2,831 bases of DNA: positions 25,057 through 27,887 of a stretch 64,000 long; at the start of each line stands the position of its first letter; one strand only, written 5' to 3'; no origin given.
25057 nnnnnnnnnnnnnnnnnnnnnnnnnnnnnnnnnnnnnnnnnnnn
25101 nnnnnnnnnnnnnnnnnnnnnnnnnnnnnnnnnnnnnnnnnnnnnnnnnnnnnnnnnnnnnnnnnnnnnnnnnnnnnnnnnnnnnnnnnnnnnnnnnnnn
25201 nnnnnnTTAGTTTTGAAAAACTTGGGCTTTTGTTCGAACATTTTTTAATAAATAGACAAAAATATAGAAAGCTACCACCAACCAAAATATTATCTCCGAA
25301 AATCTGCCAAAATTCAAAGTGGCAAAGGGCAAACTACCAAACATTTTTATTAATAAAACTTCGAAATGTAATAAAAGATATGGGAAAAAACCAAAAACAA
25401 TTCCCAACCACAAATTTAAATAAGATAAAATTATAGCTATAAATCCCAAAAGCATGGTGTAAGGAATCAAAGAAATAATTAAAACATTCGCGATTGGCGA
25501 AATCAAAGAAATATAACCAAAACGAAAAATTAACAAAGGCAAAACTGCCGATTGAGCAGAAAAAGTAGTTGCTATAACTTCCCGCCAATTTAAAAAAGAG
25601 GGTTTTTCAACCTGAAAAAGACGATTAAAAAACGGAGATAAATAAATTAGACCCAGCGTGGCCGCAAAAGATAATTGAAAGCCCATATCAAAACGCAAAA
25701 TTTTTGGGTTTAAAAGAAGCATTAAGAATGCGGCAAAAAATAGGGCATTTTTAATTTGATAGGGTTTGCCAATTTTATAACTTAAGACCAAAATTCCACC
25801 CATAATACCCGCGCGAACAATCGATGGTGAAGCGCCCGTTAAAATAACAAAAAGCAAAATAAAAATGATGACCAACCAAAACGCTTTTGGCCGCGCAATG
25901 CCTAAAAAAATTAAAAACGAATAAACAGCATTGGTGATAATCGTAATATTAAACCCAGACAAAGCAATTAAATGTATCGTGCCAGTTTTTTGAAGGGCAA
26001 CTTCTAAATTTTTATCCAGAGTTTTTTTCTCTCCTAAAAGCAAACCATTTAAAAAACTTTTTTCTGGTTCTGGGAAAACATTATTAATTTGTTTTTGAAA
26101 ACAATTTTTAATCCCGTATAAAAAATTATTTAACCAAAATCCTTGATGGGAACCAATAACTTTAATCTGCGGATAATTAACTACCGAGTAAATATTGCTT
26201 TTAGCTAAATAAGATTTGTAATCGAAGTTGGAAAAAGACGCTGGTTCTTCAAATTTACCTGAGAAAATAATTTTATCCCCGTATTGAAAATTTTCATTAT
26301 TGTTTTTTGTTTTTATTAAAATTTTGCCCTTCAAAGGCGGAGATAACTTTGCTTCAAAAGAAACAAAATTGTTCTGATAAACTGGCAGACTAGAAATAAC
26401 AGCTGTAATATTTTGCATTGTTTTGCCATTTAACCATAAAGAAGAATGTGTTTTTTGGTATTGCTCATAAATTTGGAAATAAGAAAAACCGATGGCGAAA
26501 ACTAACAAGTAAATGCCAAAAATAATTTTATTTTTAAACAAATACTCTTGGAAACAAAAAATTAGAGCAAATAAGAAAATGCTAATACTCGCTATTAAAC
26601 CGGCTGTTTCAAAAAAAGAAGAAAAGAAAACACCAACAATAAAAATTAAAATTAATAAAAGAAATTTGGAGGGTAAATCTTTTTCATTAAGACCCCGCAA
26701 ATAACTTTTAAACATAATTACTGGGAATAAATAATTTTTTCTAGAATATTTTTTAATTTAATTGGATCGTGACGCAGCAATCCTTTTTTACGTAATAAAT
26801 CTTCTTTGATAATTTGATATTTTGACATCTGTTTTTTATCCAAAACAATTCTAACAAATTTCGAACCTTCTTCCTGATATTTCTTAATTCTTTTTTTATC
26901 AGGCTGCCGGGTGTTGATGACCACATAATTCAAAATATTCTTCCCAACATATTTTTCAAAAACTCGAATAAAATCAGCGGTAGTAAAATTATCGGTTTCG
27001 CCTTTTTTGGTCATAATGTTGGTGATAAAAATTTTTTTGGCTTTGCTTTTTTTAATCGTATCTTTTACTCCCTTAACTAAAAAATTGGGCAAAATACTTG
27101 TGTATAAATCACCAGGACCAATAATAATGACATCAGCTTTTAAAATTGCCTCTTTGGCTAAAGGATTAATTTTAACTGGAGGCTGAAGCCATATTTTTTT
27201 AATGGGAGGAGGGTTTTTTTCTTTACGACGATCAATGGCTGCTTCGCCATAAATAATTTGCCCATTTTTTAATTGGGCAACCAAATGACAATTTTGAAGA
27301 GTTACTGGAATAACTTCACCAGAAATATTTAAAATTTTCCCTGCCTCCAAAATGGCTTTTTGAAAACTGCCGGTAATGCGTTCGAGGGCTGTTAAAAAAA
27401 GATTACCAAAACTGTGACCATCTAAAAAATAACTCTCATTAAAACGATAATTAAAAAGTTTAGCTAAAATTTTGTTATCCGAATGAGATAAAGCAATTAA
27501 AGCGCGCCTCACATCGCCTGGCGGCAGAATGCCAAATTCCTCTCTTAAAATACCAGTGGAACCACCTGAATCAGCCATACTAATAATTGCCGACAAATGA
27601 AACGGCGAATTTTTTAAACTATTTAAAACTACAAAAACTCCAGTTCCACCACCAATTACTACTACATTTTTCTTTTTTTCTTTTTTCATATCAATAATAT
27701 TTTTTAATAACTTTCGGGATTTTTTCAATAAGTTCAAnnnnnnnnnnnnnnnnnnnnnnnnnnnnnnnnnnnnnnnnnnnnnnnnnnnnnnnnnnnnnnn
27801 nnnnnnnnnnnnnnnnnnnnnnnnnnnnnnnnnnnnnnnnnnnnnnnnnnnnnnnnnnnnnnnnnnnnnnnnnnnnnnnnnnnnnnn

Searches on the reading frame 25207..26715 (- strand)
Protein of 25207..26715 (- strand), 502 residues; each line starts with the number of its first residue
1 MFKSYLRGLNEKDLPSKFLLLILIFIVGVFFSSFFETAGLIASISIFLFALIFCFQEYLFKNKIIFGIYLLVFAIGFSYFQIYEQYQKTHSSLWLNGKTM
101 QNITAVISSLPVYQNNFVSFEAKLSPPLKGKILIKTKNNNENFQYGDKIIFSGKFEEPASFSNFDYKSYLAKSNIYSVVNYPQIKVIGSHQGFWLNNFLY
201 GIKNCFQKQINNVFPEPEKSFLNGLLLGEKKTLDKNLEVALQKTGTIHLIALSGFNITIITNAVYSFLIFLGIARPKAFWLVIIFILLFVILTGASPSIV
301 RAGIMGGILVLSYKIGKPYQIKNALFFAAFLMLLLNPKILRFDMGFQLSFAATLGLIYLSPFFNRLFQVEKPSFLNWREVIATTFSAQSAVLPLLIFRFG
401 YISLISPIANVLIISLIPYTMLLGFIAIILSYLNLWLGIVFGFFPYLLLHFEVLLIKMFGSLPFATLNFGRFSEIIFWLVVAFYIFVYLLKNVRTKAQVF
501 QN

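Call 42: search_protein_families(library=pfam, proteins=[window:25207-26715:-], max_evalue=0.0001)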
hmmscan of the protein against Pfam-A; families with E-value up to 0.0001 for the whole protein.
window:25207-26715:- (502 aa): 2 families
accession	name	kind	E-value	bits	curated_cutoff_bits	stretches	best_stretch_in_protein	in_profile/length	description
PF03772.21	Competence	-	1.2e-49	169.6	23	1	225-490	1-266/270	Competence protein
PF13567.11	DUF4131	-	5.2e-18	65.7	31.6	1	40-185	9-163/165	Domain of unknown function (DUF4131)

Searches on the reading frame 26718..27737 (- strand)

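Call 42: search_protein_families(library=pfam, proteins=[window:26718-27737:-], max_evalue=0.0001)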
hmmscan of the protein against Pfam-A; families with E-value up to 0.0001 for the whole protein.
window:26718-27737:- (339 aa): 1 family
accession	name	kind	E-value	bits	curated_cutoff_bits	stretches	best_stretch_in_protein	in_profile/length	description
PF01933.23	CofD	-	1.7e-91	306.9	30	1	25-315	1-290/290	2-phospho-L-lactate transferase CofD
